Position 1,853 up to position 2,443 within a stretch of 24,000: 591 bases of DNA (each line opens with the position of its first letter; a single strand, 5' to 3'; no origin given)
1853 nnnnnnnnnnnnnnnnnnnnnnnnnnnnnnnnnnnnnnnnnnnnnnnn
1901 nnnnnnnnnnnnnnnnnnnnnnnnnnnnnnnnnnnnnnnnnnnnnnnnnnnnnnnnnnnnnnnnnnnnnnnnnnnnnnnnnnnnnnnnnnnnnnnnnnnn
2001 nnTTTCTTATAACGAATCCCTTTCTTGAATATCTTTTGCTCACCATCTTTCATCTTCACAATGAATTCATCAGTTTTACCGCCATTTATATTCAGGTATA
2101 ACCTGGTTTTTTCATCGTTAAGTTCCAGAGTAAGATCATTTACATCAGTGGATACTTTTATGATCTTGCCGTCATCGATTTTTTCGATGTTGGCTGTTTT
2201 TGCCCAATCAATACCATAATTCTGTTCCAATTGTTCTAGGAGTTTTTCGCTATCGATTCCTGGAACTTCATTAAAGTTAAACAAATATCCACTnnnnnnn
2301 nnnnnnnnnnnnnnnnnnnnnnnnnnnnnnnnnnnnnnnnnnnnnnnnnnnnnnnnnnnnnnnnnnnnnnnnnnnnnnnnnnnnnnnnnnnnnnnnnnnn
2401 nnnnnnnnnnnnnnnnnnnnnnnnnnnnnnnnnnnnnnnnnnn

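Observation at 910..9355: Two-gene multihaem cytochrome module: candidate S-layer-spanning extracellular electron-transfer conduit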

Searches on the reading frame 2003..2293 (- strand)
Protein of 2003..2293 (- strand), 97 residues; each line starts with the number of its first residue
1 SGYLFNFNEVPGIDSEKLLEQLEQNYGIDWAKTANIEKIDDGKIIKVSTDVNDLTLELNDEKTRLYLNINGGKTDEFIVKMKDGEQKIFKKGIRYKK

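Call 66: search_protein_families(library=pfam, proteins=[window:2003-2293:-], max_evalue=10)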
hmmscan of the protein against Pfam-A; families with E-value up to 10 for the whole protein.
window:2003-2293:- (97 aa): 1 family
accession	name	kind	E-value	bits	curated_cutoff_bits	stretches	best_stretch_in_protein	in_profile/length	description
PF02736.25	Myosin_N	-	0.12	12.6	27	1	73-91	24-42/45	Myosin N-terminal SH3-like domain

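Call 72: search_protein_representatives(protein=window:2003-2293:-)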
Query: 97 residues. Proteins with E-value up to 0.001 (for the whole library): 1397; up to 1e-10: 723; up to 1e-30: 45. The best 150 are listed.
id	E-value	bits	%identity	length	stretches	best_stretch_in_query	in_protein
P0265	2.0e-94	325.8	43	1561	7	3-93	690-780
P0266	2.5e-67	239.0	38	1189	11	3-84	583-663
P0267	2.5e-65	232.6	48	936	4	1-92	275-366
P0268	4.4e-65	231.8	52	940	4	3-90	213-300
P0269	4.4e-65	231.8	47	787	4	1-92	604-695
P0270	1.8e-64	229.9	49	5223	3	3-92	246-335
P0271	3.3e-53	193.8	33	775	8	3-81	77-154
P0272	5.5e-53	193.1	42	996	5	4-67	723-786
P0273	1.2e-51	188.8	46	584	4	3-93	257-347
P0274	9.5e-47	173.1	38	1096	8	8-78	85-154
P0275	1.3e-46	172.7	34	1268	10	1-60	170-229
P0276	1.5e-45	169.3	43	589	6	3-92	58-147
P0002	4.7e-43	161.3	81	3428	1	1-97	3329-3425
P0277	2.6e-41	155.7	48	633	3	2-93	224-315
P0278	4.8e-41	154.8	50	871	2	3-91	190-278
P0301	1.9e-32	127.3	42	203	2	2-90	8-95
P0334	1.6e-24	101.9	57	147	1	3-91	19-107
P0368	5.1e-21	90.7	51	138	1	3-90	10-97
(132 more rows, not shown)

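Call 73: search_protein_families(library=pfam, proteins=[P0265, P0266, P0267, P0268, P0269, P0273, P0276, P0301, P0334, P0368], max_evalue=0.001)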
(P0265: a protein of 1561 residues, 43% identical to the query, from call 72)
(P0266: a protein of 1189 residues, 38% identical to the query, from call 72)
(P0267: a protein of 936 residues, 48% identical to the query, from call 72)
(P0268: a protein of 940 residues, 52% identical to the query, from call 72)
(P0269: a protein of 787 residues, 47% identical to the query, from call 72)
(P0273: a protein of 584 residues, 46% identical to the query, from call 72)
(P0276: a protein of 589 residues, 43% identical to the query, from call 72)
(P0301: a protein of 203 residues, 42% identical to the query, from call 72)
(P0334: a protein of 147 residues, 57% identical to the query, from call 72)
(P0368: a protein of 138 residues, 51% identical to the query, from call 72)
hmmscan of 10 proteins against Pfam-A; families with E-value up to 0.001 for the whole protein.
P0265 (1561 aa): 4 families
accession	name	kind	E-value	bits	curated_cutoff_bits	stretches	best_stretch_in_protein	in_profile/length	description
PF00931.28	NB-ARC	-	1.1e-08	35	23.5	1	56-149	12-108/248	NB-ARC domain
PF13401.12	AAA_22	-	1.6e-05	25.6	27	1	60-157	5-97/130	AAA domain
PF20720.3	nSTAND3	-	0.0003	21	27.2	1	47-106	4-62/155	Novel STAND NTPase 3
PF13191.12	AAA_16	-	0.00037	21.5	32.6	0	43-95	2-70/167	AAA ATPase domain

P0266 (1189 aa): 0 families

P0267 (936 aa): 5 families
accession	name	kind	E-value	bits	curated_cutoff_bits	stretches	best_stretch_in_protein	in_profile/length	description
PF00931.28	NB-ARC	-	2.9e-08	33.7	23.5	1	59-153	10-107/248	NB-ARC domain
PF20720.3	nSTAND3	-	8.9e-07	29.2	27.2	0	53-111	5-62/155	Novel STAND NTPase 3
PF13401.12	AAA_22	-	1.6e-06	28.9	27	1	66-165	6-100/130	AAA domain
PF13191.12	AAA_16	-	2e-05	25.6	32.6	1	48-126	2-63/167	AAA ATPase domain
PF13173.12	AAA_14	-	0.00066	20.1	27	1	66-157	3-73/129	AAA domain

P0268 (940 aa): 3 families
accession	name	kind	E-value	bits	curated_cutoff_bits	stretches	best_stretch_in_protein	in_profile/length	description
PF01590.32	GAF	-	1.1e-23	84.7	22.4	2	826-897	62-131/133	GAF domain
PF13185.12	GAF_2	-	3.4e-21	76.3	28.6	2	660-712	83-135/136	GAF domain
PF13492.12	GAF_3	-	3.2e-11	44.2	27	1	669-712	84-127/129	GAF domain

P0269 (787 aa): 1 family
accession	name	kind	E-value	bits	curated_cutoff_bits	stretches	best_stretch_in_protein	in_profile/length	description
PF07693.20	KAP_NTPase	-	9.7e-09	35.3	20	1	63-346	1-163/293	KAP family P-loop domain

P0273 (584 aa): 0 families

P0276 (589 aa): 3 families
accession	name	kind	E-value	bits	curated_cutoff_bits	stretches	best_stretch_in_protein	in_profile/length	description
PF09684.15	Tail_P2_I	-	4.1e-07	30.4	20.6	1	462-576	37-137/139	Phage tail protein (Tail_P2_I)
PF15438.11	Phyto-Amp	-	0.00037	21.1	25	0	297-324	70-97/113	Antigenic membrane protein of phytoplasma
PF22895.2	DUF7024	-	0.00048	20.5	24.4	0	273-324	63-114/145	Domain of unknown function (DUF7024)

P0301 (203 aa): 0 families

P0334 (147 aa): 0 families

P0368 (138 aa): 1 family
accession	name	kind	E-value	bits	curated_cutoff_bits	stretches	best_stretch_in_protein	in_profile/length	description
PF13390.11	DUF4108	-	0.00051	20.4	27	1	28-122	35-130/145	Protein of unknown function (DUF4108)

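Call 75: list_cluster_members(proteins=[P0265, P0266, P0267, P0268, P0269, P0270, P0276, P0301, P0334, P0368])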
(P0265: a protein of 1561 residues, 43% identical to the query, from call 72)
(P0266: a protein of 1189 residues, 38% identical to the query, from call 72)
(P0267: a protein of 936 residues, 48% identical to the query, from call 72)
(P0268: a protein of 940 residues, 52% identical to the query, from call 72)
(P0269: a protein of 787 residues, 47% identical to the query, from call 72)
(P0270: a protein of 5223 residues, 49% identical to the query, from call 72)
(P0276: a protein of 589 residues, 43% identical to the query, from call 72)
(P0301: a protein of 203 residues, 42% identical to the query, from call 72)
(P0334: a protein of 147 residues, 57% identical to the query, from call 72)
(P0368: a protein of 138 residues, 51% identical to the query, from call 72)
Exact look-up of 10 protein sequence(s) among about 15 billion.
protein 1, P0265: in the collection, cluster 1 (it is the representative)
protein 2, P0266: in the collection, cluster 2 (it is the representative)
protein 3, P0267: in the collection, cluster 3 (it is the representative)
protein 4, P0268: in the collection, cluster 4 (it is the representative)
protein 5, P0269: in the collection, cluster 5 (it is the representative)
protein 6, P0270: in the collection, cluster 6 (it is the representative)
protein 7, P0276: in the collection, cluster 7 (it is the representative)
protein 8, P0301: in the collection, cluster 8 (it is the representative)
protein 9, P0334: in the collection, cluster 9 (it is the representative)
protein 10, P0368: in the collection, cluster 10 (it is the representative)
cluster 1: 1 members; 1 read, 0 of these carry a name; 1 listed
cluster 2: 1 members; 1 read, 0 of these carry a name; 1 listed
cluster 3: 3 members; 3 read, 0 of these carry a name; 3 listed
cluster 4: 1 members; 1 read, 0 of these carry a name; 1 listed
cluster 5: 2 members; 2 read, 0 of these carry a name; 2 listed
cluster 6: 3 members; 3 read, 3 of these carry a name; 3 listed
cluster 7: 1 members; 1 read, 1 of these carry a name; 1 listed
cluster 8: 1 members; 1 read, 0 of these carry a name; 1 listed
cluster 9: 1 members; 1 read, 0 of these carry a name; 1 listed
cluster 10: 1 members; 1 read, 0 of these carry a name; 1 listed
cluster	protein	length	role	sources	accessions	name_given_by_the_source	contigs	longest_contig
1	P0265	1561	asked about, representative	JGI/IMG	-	-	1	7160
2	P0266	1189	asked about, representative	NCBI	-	-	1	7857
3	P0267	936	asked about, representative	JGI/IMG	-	-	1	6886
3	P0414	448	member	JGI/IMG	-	-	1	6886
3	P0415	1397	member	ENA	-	-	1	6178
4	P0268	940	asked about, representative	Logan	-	-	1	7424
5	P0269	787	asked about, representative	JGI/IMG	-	-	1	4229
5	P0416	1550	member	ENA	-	-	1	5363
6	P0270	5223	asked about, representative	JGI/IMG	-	hypothetical protein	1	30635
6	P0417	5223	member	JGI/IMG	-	hypothetical protein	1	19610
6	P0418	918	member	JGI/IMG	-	hypothetical protein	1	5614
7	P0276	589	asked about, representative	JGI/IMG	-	hypothetical protein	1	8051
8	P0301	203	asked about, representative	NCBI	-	-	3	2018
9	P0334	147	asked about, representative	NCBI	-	-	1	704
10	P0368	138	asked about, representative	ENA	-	-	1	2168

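Call 81: search_protein_families(library=pfam, alignment_id=A3, max_evalue=1)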
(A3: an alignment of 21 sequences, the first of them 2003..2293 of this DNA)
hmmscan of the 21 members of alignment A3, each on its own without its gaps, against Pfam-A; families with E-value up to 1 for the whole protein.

A. member 1, window:2003-2293:- (97 aa): 1 family
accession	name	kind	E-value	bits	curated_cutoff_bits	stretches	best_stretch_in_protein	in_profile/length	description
PF02736.25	Myosin_N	-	0.12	12.6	27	1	73-91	24-42/45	Myosin N-terminal SH3-like domain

B. families by the number of members that match (of 21 scanned): 19 families
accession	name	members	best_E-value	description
PF21160.3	PrkC-like_PASTA-like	7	0.0054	Serine/threonine protein kinase-like, C-terminal PASTA-like domain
PF17339.8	PH_15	6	0.0011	PH domain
PF20815.3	GIY_YIG_2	5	0.0078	GIY-YIG catalytic domain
PF11589.14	DUF3244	5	0.012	Domain of unknown function (DUF3244)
PF15438.11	Phyto-Amp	4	0.0041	Antigenic membrane protein of phytoplasma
PF21143.3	Aquarius_N_2nd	3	0.005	Intron-binding protein aquarius, beta-barrel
PF07564.17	DUF1542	2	0.045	Domain of Unknown Function (DUF1542)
PF12690.13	BsuPI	2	0.07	Intracellular proteinase inhibitor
PF11810.13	DUF3332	2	0.077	Domain of unknown function (DUF3332)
PF13349.12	DUF4097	1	0.02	Toastrack DUF4097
PF23207.1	PH_SPO71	1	0.023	Prospore membrane adapter protein SPO71 PH domain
PF07833.16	Cu_amine_oxidN1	1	0.069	Copper amine oxidase N-terminal domain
PF11954.13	DUF3471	1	0.069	Domain of unknown function (DUF3471)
PF01502.23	PRA-CH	1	0.077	Phosphoribosyl-AMP cyclohydrolase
PF01051.27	Rep3_N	1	0.086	Initiator Replication protein, WH1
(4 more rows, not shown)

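Call 82: search_solved_structures(query=A3, max_evalue=10)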
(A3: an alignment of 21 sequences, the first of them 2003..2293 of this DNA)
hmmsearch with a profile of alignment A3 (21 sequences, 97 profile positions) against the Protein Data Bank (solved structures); distinct sequences matched with E-value up to 10: 5.
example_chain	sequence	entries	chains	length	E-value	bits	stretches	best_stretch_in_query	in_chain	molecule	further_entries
2vng_A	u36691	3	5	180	0.035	17.4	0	45-77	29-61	CPE0329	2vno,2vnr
2i3s_A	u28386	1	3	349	1.5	12.2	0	35-71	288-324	Cell cycle arrest protein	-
1u4c_A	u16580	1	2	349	1.5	12.1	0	35-71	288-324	Cell cycle arrest protein BUB3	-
2i3t_A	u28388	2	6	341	1.7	12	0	35-71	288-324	Cell cycle arrest protein | CELL CYCLE ARREST PROTEIN BUB3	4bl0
1yfq_A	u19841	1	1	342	1.7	12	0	35-71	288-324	Cell cycle arrest protein BUB3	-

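Call 83: search_protein_families(library=padloc, proteins=[P0265, P0267, P0269, P0268, P0276, P0266], max_evalue=0.001)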
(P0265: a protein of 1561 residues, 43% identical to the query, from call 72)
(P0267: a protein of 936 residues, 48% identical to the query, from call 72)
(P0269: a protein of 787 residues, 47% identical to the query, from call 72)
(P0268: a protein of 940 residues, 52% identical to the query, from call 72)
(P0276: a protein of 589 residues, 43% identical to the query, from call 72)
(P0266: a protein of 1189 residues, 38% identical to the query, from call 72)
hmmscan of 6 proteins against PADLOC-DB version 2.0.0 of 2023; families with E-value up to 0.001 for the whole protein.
P0265 (1561 aa): 1 family
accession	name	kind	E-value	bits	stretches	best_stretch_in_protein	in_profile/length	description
PDLC04140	mad8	-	2.9e-05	21.8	0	47-100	14-67/314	mads_8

P0267 (936 aa): 2 families
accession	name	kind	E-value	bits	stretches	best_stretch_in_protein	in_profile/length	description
PDLC04140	mad8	-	9e-05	20.1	1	52-115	14-76/314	mads_8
PDLC04790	PDC-S01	-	0.00086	16.1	0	52-89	14-51/422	-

P0269 (787 aa): 2 families
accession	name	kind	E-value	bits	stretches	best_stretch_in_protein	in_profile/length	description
PDLC02361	PifA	-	2.8e-11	40.7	1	51-107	7-66/720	PifA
PDLC02209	QatA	-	2.2e-07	27.9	1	59-106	11-58/646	-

P0268 (940 aa): 0 families

P0276 (589 aa): 0 families

P0266 (1189 aa): 0 families
